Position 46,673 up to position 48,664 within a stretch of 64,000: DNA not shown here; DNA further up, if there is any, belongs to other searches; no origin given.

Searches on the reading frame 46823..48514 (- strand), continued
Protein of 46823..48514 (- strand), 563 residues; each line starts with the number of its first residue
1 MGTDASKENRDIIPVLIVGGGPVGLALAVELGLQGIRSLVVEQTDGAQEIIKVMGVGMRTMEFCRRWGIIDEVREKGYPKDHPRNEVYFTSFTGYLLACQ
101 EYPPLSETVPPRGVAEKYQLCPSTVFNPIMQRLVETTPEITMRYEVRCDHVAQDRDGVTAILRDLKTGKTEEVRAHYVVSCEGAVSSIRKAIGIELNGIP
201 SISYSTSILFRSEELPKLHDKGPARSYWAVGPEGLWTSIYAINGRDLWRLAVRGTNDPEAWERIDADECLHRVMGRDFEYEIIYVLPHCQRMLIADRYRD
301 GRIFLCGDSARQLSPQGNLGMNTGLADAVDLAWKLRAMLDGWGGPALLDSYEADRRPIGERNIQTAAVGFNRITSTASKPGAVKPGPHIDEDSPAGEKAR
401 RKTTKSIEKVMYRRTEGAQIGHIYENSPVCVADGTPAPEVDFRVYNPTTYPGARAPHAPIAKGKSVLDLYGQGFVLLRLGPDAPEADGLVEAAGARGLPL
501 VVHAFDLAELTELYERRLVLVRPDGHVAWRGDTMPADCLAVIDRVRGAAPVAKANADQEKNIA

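Call 58: search_solved_structures(query=window:46823-48514:-, max_evalue=1e-90, show_alignments=1)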
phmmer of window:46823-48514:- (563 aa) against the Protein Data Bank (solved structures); distinct sequences matched with E-value up to 1e-90: 2.
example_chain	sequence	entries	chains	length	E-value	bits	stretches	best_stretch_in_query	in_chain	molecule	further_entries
2r0c_A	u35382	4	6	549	9.8e-101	341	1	14-549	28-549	RebC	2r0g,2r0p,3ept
4eip_A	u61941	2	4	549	2.9e-98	332.9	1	14-549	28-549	Putative FAD-monooxygenase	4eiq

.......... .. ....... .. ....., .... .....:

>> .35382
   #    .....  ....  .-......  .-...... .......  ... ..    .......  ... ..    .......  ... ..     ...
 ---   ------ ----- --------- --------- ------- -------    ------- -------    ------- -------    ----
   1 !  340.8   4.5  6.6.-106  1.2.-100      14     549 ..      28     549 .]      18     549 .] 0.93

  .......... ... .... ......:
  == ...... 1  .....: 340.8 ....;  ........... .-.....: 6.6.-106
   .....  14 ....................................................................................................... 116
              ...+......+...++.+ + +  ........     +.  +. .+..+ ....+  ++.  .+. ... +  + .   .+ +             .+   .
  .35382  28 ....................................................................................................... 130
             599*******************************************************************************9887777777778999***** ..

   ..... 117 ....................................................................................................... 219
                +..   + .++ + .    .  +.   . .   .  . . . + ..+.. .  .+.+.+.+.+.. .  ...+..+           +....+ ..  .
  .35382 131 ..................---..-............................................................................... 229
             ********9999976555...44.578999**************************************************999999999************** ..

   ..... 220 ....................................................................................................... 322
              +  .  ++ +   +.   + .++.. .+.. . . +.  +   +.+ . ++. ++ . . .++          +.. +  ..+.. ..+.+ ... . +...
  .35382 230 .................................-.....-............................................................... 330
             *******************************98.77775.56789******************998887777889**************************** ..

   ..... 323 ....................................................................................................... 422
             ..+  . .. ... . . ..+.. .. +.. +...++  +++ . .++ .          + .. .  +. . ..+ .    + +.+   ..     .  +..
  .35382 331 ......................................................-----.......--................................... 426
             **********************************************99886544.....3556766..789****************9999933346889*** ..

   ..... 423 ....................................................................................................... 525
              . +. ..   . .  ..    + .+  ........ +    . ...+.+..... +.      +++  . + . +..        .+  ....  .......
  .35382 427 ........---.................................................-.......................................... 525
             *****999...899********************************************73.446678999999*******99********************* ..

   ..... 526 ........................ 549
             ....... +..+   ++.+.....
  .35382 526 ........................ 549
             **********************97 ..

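Call 63: search_dna_similar(query=window:46823-48514:-, collection=plasmids, mode=protein, max_rows=15, max_evalue=1e-60)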
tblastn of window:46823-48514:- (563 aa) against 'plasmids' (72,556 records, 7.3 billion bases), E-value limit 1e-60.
Records with a match: 78; places in all: 85; records where one place covers at least 80% of the query: 78.
Best place of each record, by identity: <60% 78.
By first word of the organism name: Streptomyces 18; Rhodococcus 10; Bradyrhizobium 7; Aminobacter 6; Burkholderia 5; Paraburkholderia 4; Variovorax 4; Sagittula 3; Sinorhizobium 3; Sphingobium 3; and 13 more.
By predicted mobility (MOB-suite, as given by PLSDB): non-mobilizable 44; mobilizable 22; conjugative 12.
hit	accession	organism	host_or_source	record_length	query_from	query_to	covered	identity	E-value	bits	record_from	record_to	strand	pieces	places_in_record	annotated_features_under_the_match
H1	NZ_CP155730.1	Sagittula stellata E-37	Pure Culture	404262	34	554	93%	42.9%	3e-128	421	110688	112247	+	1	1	FAD-dependent oxidoreductase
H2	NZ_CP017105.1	Rhizobium gallicum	Phaseolus vulgaris,Whole ...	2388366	34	558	93%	41.8%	2e-127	419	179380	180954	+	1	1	none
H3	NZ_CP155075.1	Paraburkholderia sp. PREW-6R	single cell,Phlox subulata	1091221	34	548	91%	41.3%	2e-128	421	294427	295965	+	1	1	none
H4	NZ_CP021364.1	Acidovorax carolinensis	-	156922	34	561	94%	40.1%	2e-112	375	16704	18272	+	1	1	FAD-dependent oxidoreductase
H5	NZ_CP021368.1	Acidovorax carolinensis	-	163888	34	561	94%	40.1%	2e-112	375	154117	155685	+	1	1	FAD-dependent oxidoreductase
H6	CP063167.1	Variovorax paradoxus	-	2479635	34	547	91%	40.1%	1e-112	376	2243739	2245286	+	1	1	FAD-dependent monooxygenase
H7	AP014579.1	Burkholderia sp. RPE67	Riptortus pedestris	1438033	34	551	92%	39.5%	6e-119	394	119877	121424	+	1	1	uncharacterized protein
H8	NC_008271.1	Rhodococcus jostii RHA1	-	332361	34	549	92%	39.3%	3e-110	369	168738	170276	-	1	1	FAD-dependent oxidoreductase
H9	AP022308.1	Burkholderia sp. SFA1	-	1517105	34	551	92%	39.1%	6e-118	391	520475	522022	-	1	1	monooxygenase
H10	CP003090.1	Burkholderia sp. YI23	-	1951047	34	551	92%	39.1%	9e-118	390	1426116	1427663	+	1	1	hypothetical protein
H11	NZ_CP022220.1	Bradyrhizobium guangxiense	peanut,cell culture,roots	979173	34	556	93%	38.4%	8e-111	370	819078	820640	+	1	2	FAD-dependent oxidoreductase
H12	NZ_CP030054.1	Bradyrhizobium guangzhouense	Arachis hypogaea,Microbe,nodule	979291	34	556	93%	38.4%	8e-111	370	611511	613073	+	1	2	FAD-dependent oxidoreductase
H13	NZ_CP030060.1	Bradyrhizobium sp. CCBAU 53351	Arachis hypogaea,Microbe,nodule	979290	34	556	93%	38.4%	8e-111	370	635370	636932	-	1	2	FAD-dependent oxidoreductase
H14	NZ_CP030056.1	Bradyrhizobium sp. CCBAU 53340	Arachis hypogaea,Microbe,nodule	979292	34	556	93%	38.4%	8e-111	370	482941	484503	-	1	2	FAD-dependent oxidoreductase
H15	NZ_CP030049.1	Bradyrhizobium sp. CCBAU 53338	Arachis hypogaea,Microbe,nodule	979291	34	556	93%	38.4%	8e-111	370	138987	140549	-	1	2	FAD-dependent oxidoreductase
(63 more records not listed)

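Call 64: get_annotated_region(hit=H1, flank=7000)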
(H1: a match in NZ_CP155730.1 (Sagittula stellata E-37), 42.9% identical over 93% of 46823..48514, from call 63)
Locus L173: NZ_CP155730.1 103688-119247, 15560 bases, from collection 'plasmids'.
description: Sagittula stellata E-37 plasmid unnamed1, complete sequence
organism: Sagittula stellata E-37 (NCBI taxid 388399)
taxonomy: Bacteria; Pseudomonadota; Alphaproteobacteria; Rhodobacterales; Roseobacteraceae; Sagittula; Sagittula stellata; Sagittula stellata E-37
host: -; source: Pure Culture; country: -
typing (MOB-suite, as given by PLSDB): conjugative; replicon rep_cluster_508; relaxase MOBP; mating-pair formation MPF_T
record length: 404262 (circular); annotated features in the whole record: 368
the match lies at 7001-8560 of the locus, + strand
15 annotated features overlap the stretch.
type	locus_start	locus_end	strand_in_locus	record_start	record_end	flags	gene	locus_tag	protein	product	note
CDS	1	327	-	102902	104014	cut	-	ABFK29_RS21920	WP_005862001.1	PrpF domain-containing protein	-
CDS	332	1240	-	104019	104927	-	prpB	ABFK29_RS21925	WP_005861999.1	methylisocitrate lyase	GO:0019629 - propionate catabolic process, 2-methylcitrate cycle [Evidence IEA]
CDS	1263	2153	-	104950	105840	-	-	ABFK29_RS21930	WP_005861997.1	fumarylacetoacetate hydrolase family protein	-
CDS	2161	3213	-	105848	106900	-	-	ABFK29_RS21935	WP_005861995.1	cupin domain-containing protein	-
CDS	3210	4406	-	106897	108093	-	-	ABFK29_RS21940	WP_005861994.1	CoA transferase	-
CDS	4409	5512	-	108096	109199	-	-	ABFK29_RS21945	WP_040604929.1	C4-dicarboxylate TRAP transporter substrate-binding protein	-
CDS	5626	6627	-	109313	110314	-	-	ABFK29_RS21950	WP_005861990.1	LysR substrate-binding domain-containing protein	-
CDS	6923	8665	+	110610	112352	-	-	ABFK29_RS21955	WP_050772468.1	FAD-dependent oxidoreductase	-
CDS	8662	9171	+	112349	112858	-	-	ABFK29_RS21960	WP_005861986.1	TRAP transporter small permease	GO:0015740 - C4-dicarboxylate transport [Evidence IEA]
CDS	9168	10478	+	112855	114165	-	-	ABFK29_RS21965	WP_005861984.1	TRAP transporter large permease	GO:0008643 - carbohydrate transport [Evidence IEA]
CDS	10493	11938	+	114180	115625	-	-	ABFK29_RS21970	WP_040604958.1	FAD-binding protein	-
CDS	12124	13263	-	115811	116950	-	-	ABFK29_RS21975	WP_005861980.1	CoA transferase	-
CDS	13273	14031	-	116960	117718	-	-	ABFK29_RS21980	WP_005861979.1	SDR family oxidoreductase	-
CDS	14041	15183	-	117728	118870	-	-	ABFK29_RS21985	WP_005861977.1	acyl-CoA dehydrogenase family protein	-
CDS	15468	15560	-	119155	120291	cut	-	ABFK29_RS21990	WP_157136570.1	acyl-CoA dehydrogenase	-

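Call 65: get_annotated_region(hit=H4, flank=7000)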
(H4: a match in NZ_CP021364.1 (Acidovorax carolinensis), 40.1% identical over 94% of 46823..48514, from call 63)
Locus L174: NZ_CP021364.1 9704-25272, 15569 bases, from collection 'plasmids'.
description: Acidovorax carolinensis strain P3 plasmid pACP3.2, complete sequence
organism: Acidovorax carolinensis (NCBI taxid 553814)
taxonomy: Bacteria; Pseudomonadota; Betaproteobacteria; Burkholderiales; Comamonadaceae; Acidovorax; Acidovorax carolinensis
host: -; source: -; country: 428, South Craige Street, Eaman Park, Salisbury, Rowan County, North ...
typing (MOB-suite, as given by PLSDB): non-mobilizable
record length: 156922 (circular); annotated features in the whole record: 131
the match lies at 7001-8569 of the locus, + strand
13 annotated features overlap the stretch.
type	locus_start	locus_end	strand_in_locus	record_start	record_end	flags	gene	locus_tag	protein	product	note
CDS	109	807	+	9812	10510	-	-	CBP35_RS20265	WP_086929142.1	helix-turn-helix domain-containing protein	-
CDS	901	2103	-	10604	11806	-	-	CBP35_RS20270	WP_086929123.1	FAD-dependent oxidoreductase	-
CDS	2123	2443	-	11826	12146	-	-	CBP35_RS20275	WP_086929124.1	non-heme iron oxygenase ferredoxin subunit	-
CDS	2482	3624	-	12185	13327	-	-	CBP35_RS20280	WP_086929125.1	aromatic ring-hydroxylating dioxygenase subunit alpha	-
CDS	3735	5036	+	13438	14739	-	-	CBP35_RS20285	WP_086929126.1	citrate/2-methylcitrate synthase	GO:0006099 - tricarboxylic acid cycle [Evidence IEA]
CDS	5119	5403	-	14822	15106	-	-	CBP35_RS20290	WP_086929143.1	DUF2798 domain-containing protein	-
CDS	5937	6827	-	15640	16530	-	-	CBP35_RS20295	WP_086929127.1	LysR family transcriptional regulator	-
CDS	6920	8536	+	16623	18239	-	-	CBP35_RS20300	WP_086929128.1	FAD-dependent oxidoreductase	-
CDS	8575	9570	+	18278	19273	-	-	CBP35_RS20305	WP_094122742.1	tripartite tricarboxylate transporter substrate binding protein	-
CDS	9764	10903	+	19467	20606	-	-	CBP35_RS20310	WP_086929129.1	porin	-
CDS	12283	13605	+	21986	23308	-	fahA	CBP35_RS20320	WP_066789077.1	fumarylacetoacetase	GO:0006559 - L-phenylalanine catabolic process [Evidence IEA]; GO:0006572 - tyrosine catabolic process [Evidence IEA]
CDS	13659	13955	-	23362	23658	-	-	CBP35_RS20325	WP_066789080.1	hypothetical protein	-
CDS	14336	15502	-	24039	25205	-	-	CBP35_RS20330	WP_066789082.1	ABC transporter substrate-binding protein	-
